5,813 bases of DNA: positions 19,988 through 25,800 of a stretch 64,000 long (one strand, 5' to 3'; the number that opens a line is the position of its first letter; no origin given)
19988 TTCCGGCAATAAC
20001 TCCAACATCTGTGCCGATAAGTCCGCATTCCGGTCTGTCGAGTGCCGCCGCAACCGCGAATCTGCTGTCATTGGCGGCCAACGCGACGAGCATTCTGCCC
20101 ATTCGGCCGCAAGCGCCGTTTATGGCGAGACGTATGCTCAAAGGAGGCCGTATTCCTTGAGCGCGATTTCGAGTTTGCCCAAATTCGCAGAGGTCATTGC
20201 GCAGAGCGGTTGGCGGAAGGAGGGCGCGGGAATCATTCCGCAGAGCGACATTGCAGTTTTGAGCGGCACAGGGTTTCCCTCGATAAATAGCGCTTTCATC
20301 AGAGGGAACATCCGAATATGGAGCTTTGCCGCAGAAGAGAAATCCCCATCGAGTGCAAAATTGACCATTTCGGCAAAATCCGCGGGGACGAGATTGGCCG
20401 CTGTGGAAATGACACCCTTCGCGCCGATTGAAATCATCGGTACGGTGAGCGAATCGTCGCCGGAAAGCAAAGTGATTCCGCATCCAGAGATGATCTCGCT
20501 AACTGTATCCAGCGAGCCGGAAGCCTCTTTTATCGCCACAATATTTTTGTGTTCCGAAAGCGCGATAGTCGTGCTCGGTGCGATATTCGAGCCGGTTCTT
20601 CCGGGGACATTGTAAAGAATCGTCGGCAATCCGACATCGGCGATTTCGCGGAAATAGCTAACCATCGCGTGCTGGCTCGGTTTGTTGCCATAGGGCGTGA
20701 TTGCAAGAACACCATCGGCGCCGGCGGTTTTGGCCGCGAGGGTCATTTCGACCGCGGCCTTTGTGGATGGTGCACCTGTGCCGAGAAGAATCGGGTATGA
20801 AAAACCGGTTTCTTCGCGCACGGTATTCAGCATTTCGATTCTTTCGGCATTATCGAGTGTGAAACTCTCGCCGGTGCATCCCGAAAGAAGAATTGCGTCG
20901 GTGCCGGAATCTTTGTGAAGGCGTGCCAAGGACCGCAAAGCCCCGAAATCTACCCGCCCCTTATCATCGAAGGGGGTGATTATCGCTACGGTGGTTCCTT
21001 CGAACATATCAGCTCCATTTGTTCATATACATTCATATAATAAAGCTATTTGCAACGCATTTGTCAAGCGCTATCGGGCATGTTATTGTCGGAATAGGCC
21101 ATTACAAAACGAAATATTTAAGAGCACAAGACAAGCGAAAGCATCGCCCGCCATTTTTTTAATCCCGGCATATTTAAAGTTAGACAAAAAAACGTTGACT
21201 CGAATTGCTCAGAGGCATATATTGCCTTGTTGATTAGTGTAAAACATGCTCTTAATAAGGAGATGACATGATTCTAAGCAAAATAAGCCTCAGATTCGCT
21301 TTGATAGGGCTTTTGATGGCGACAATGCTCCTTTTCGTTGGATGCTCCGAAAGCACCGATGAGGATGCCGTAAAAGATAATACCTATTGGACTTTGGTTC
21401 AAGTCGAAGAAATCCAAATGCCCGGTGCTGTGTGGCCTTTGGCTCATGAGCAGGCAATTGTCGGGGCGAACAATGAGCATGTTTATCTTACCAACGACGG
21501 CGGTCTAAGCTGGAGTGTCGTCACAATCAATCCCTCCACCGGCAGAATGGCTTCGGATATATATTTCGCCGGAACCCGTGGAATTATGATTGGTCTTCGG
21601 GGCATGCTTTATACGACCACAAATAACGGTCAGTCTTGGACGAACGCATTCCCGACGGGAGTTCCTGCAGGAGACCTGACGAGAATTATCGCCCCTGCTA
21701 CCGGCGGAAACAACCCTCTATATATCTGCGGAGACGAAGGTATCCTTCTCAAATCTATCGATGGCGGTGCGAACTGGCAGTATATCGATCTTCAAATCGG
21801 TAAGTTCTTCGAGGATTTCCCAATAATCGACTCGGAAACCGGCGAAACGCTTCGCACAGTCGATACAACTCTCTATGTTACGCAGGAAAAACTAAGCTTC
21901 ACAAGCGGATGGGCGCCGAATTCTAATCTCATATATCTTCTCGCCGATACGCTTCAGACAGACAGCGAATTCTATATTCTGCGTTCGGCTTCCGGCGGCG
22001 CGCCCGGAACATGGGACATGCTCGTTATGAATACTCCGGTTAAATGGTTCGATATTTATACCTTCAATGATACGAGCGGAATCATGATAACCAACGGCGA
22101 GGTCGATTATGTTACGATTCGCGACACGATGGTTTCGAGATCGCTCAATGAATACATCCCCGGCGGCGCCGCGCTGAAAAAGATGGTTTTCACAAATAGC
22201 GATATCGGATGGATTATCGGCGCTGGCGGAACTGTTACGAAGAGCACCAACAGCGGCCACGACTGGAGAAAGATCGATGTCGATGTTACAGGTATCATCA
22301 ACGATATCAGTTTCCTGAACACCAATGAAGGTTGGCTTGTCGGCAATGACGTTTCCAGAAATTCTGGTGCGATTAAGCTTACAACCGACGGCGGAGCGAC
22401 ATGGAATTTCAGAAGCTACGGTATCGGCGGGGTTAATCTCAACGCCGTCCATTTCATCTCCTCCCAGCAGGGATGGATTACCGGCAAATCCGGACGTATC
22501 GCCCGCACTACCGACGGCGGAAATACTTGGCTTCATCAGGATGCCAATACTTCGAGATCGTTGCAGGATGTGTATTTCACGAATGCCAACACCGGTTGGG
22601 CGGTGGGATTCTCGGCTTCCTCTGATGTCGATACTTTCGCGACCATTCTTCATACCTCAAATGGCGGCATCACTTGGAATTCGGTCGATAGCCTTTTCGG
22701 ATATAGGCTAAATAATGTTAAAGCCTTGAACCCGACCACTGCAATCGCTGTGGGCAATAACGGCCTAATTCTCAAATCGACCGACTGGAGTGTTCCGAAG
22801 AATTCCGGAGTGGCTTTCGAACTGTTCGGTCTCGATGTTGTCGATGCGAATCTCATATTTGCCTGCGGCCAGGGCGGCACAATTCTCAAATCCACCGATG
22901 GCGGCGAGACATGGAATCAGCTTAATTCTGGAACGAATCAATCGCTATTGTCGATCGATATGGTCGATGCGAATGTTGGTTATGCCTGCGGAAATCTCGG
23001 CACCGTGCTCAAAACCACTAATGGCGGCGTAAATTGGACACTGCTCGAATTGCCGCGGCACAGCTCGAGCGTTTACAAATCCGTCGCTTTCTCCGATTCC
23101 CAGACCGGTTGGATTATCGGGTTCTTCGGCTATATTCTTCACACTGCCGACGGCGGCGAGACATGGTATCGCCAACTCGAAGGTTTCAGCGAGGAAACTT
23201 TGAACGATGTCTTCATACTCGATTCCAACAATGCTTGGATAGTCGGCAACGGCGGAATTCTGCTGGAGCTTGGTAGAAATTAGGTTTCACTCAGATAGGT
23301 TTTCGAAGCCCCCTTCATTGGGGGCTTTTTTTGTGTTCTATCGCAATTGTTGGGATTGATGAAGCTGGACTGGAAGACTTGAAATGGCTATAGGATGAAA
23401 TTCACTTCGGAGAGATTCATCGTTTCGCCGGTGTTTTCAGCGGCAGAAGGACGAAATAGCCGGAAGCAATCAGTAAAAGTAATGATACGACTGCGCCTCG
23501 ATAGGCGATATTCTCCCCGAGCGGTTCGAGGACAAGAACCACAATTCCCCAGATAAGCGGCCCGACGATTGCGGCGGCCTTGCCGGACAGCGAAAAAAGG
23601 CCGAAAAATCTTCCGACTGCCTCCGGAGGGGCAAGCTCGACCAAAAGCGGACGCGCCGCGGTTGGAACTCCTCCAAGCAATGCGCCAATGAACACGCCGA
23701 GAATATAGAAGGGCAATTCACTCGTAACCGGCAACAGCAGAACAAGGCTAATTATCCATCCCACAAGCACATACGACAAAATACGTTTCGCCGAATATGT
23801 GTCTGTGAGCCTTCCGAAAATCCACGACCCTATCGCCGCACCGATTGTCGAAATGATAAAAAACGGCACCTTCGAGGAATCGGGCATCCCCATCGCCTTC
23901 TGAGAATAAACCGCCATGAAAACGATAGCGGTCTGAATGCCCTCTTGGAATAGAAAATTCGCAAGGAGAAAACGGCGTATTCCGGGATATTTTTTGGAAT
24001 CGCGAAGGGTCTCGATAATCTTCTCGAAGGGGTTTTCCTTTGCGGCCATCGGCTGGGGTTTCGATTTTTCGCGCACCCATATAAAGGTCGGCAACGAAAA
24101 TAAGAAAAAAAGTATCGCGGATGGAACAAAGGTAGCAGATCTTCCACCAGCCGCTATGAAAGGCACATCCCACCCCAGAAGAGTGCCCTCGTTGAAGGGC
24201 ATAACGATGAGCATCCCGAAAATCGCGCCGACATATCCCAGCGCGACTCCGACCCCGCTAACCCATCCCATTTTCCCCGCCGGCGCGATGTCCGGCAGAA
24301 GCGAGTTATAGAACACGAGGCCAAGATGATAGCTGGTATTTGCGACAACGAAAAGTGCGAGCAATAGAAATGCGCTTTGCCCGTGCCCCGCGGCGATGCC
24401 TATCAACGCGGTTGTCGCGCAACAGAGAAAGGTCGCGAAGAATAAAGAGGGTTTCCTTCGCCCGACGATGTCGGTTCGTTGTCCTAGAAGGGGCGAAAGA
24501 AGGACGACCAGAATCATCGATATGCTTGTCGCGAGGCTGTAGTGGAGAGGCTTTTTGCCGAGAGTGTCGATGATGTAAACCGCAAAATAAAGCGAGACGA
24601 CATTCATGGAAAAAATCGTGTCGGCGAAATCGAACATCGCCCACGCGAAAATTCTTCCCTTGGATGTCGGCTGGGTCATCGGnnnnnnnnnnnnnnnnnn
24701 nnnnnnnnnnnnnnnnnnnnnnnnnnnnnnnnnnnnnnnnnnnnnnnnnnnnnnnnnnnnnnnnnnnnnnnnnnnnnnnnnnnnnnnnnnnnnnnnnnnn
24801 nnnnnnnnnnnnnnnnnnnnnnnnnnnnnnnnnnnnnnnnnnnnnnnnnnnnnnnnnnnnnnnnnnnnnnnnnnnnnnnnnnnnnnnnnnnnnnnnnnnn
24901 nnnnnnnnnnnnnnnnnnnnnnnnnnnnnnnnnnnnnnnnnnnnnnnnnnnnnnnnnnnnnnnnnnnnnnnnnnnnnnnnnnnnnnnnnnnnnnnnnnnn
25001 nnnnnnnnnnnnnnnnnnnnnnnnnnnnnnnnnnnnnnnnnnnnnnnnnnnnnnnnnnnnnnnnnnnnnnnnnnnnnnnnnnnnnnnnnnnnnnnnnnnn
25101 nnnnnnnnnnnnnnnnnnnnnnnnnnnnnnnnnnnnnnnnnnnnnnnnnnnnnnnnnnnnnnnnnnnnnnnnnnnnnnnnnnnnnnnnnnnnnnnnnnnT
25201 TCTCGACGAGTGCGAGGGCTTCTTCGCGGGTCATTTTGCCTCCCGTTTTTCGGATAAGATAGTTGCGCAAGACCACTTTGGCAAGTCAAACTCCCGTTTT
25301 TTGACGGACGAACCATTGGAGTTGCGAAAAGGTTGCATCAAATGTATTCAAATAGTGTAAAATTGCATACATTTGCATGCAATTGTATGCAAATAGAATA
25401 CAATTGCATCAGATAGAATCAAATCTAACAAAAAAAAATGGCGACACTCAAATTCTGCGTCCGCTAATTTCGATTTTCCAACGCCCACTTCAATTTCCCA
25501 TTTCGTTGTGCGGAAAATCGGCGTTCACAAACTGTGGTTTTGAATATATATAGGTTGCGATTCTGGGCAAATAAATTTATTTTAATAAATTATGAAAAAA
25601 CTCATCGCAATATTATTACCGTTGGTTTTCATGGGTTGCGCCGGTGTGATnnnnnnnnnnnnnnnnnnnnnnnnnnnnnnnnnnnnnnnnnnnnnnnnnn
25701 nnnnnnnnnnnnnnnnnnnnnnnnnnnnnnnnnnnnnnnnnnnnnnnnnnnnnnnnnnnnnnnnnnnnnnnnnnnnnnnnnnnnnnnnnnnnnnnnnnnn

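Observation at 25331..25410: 24-nt near-perfect palindrome inside an array of five TTGCAT half-sites in a divergent promoter region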

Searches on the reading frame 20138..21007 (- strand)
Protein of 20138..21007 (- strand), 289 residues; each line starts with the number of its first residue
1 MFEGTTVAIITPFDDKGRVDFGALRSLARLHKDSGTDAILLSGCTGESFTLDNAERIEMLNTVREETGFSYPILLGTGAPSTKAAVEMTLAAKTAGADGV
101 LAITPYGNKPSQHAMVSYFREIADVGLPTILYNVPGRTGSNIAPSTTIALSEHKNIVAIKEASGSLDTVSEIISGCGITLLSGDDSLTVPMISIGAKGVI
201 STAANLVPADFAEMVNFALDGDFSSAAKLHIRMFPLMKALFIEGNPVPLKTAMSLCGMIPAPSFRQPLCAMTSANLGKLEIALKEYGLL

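Call 6: search_protein_families(library=pfam, proteins=[window:20138-21007:-])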
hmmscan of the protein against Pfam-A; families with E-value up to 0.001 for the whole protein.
window:20138-21007:- (289 aa): 1 family
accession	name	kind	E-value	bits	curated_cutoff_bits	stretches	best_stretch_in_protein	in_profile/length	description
PF00701.28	DHDPS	-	4.4e-83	278.8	22.1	1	2-285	2-288/289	Dihydrodipicolinate synthetase family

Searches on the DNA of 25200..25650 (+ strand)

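Call 43: search_dna_similar(query=window:25325-25430:+, collection=plasmids, mode=distant, max_evalue=1, max_rows=10)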
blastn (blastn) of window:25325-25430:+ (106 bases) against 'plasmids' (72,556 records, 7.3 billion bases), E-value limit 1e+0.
Records with a match: 1; places in all: 1; records where one place covers at least 80% of the query: 0.
Best place of each record, by identity: 80-90% 1.
By first word of the organism name: Peribacillus 1.
By predicted mobility (MOB-suite, as given by PLSDB): non-mobilizable 1.
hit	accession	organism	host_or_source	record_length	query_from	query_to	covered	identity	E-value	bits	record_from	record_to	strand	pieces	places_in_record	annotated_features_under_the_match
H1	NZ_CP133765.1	Peribacillus sp. R9-11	sediment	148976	59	99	39%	81.4%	9e-1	40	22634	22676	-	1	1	none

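Call 59: search_rna_families(source=window, start=25200, end=25650, threshold=evalue, max_evalue=5)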
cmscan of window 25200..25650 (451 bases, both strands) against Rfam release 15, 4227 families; matches with E-value up to 5: 3.
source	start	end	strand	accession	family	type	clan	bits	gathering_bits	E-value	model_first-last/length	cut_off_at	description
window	25319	25395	+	RF04013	mir-4818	Gene; miRNA;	-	20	92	0.13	1-90/90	no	mir-4818 microRNA precursor family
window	25317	25399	+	RF00801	mir-280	Gene; miRNA;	-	19.4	70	0.69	1-83/83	no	mir-280 microRNA precursor family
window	25316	25480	-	RF01295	SCARNA7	Gene; snRNA; snoRNA; scaRNA;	-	12.2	65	0.66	1-330/330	no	Small Cajal body-specific RNA 7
